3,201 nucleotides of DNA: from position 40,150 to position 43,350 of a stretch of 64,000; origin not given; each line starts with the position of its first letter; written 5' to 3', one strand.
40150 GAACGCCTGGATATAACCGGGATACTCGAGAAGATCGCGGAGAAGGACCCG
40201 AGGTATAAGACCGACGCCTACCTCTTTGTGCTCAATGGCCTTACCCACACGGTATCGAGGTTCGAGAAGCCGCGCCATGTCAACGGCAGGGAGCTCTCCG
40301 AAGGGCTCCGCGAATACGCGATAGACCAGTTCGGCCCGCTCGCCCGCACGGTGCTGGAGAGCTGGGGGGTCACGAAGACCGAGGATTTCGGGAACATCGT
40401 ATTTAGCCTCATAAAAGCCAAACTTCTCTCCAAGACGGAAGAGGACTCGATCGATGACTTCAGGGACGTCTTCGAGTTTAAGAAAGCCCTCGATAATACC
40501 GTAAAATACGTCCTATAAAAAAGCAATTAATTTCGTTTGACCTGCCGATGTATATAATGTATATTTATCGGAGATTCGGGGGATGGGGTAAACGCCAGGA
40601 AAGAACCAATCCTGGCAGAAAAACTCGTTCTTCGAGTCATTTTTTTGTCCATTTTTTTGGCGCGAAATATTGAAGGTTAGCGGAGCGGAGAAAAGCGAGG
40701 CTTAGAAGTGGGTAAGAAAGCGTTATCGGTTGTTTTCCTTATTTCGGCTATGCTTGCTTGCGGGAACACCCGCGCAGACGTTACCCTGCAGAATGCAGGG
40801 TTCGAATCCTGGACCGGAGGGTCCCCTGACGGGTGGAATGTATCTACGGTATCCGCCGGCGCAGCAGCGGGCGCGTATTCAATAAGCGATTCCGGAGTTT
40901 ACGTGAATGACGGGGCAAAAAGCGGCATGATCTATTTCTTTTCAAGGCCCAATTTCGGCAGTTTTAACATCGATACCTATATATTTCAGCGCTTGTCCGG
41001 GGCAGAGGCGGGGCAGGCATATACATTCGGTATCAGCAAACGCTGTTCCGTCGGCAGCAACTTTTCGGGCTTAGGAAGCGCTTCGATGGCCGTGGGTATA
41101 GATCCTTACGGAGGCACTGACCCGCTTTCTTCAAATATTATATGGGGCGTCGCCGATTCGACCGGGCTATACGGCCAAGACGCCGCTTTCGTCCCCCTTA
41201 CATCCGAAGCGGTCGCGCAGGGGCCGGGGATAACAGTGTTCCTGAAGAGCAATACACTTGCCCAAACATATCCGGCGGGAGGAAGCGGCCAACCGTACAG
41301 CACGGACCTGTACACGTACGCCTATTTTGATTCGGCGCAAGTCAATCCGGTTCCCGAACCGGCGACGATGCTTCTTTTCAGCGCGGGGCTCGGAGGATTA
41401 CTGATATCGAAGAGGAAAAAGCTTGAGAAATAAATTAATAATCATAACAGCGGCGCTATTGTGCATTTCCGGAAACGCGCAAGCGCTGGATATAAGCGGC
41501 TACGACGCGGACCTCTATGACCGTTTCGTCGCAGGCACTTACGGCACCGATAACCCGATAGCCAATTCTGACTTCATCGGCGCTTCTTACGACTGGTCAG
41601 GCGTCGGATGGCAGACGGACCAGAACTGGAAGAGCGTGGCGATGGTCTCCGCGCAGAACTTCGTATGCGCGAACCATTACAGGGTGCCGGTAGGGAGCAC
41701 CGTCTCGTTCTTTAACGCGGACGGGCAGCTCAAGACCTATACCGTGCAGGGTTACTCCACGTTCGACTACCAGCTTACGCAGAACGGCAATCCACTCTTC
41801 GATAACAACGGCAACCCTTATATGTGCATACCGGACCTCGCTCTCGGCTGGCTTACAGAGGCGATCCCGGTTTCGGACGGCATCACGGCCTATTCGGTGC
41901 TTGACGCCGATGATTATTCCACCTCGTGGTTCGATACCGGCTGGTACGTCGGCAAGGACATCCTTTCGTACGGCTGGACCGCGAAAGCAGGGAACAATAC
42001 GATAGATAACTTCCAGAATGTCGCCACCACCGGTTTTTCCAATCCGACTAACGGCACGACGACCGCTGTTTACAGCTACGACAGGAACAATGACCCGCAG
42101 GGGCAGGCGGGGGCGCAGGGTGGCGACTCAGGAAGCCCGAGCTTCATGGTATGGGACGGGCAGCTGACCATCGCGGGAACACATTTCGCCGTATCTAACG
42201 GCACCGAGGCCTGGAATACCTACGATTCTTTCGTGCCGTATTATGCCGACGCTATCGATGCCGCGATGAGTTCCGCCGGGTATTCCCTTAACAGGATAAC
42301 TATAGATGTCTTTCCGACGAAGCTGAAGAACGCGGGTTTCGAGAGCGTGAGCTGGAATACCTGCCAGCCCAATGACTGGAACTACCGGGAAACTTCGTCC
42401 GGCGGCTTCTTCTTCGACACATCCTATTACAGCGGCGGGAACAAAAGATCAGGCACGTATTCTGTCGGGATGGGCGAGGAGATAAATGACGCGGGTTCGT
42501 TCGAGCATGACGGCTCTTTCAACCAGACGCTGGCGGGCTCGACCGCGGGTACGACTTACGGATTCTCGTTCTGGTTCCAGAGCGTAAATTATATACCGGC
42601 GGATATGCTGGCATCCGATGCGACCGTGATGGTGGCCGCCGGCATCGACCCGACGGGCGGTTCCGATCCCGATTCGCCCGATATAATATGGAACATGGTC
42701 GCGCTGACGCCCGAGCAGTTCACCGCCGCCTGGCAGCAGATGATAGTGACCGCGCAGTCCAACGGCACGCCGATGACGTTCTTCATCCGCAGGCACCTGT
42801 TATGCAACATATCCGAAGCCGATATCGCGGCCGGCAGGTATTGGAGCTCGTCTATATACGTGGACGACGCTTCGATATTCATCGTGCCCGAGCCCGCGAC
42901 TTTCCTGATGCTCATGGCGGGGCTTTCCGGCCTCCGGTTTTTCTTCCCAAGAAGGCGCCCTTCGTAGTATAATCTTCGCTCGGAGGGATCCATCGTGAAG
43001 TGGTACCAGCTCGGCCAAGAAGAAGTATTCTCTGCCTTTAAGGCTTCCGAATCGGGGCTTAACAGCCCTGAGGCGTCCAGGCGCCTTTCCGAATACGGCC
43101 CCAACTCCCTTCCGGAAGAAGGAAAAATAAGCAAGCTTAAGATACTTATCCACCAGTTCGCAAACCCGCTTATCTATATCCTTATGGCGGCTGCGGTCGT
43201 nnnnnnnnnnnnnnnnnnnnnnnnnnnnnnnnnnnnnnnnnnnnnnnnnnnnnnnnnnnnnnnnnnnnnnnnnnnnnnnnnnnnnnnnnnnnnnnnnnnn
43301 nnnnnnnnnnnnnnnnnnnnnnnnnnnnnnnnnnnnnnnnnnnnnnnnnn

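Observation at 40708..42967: Tandem PEP-CTERM proteins sharing an unknown roughly 190 aa domain, one fused to a trypsin-like H-D-S domain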

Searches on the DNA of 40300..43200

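Call 66: search_rna_families(source=window, start=40300, end=43200, threshold=evalue, max_evalue=1)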
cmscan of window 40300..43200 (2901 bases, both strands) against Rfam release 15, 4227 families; matches with E-value up to 1: 0.
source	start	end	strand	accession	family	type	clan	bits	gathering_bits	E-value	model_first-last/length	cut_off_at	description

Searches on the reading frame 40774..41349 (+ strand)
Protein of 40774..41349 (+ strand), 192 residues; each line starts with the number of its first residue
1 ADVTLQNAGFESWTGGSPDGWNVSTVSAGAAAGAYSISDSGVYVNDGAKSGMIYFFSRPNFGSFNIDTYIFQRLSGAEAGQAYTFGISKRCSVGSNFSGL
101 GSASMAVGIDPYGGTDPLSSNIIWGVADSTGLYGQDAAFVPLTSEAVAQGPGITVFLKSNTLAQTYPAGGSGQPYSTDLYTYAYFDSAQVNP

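Call 43: find_homologous_proteins(query=A4, max_evalue=0.001)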
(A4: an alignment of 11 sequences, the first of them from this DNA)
Query A4 (11 sequences) (192 aa, profile of the alignment): 8 proteins with E <= 0.001 among 3786 candidates.
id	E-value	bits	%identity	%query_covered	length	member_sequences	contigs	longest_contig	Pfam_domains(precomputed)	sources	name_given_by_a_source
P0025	3.5e-55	205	100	100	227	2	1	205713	PF07589.17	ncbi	-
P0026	5.3e-51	191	89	100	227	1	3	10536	PF07589.17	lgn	-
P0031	7.2e-20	90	33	99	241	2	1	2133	PF07589.17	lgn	-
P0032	4.0e-9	54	32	47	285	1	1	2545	-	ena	-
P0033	2.7e-5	42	47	28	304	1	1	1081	PF23446.2,PF23457.2,PF01476.27,PF23462.2,PF23473.2,PF23472.2,PF23577.2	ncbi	ncbi:MAG: LysM peptidoglycan-binding domain-containing protein, partial [Chloroflexota bacterium]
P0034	1.5e-4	40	41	28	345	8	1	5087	-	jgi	jgi:hypothetical protein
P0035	8.0e-4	37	30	61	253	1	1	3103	-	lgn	-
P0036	8.5e-4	37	41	14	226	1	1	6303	-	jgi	jgi:hypothetical protein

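Call 44: search_solved_structures(query=A4, max_evalue=10, show_alignments=2)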
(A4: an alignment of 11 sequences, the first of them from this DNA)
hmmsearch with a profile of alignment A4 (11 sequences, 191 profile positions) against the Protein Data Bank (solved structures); distinct sequences matched with E-value up to 10: 0.

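Call 76: search_protein_families(library=pfam, proteins=[P0031, P0032, P0033, P0034, P0035, P0036], max_evalue=1)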
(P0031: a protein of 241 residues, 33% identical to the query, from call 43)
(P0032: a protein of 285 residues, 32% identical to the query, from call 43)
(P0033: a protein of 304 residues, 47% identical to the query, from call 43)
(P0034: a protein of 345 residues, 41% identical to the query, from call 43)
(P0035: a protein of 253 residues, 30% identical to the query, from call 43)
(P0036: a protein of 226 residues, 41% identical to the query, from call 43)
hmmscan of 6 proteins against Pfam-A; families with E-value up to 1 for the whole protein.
P0031 (241 aa): 2 families
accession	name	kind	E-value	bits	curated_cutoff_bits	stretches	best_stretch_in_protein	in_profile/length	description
PF07589.16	PEP-CTERM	-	2.1e-05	24.8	20.7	1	215-238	1-24/24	PEP-CTERM motif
PF18205.6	VPDSG-CTERM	-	0.084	13.2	25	1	220-239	7-26/26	VPDSG-CTERM motif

P0032 (285 aa): 0 families

P0033 (304 aa): 15 families
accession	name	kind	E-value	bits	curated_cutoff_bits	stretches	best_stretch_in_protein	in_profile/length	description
PF01476.26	LysM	-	7e-53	176.8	20.9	3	136-179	1-43/43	LysM domain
PF23473.1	LysM3_LYK4_5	-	7.3e-22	77.6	29.3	3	260-304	4-47/48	LYK4/5 LysM3 domain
PF23462.1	LysM3_NFP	-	3.1e-12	47.3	28.1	3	260-284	4-28/48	NFP LysM3 domain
PF23577.1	LysM_RLK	-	1.2e-11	44.9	27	3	260-287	2-29/44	LysM domain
PF23472.1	LysM2_CERK1_LYK3_4_5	-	1.4e-11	44.5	27.4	2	205-251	5-54/56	LYK3/4/5 LysM2 domain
PF23446.1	LysM1_NFP_LYK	-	3.1e-09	38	36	1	132-179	4-54/60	NFP/LYK LysM1 domain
PF23457.1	LysM2_NFP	-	1.6e-08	34.9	36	1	204-251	4-54/56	NFP LysM2 domain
PF04225.17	LysM_OapA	-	0.00016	22.1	22.3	0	133-164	2-33/85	Opacity-associated protein A LysM-like domain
PF22310.2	NMB0315_dom_I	-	0.00032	21.4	27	0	208-234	6-32/83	NMB0315-like, domain I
PF13518.12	HTH_28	-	0.0009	19.7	25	0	138-158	9-29/52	Helix-turn-helix domain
PF13936.12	HTH_38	-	0.0092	16.1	27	0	139-156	18-35/44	Helix-turn-helix domain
PF00570.28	HRDC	-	0.032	14.6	23.8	0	260-292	23-55/68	HRDC domain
PF10623.15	PilI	-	0.14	12.2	25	0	211-233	20-42/77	Plasmid conjugative transfer protein PilI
PF22062.2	DPOA2_OB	-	0.25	11.8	27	0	240-258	81-99/109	DNA polymerase alpha subunit B, OB domain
PF24336.1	DUF7504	-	0.56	11.1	27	0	82-158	32-104/179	Family of unknown function (DUF7504)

P0034 (345 aa): 0 families

P0035 (253 aa): 0 families

P0036 (226 aa): 2 families
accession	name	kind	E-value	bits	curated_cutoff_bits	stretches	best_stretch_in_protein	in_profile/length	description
PF02018.23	CBM_4_9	-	0.008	17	25.9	1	23-124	4-89/136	Carbohydrate binding domain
PF00629.30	MAM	-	0.033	14.5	26.4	1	102-185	75-158/158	MAM domain, meprin/A5/mu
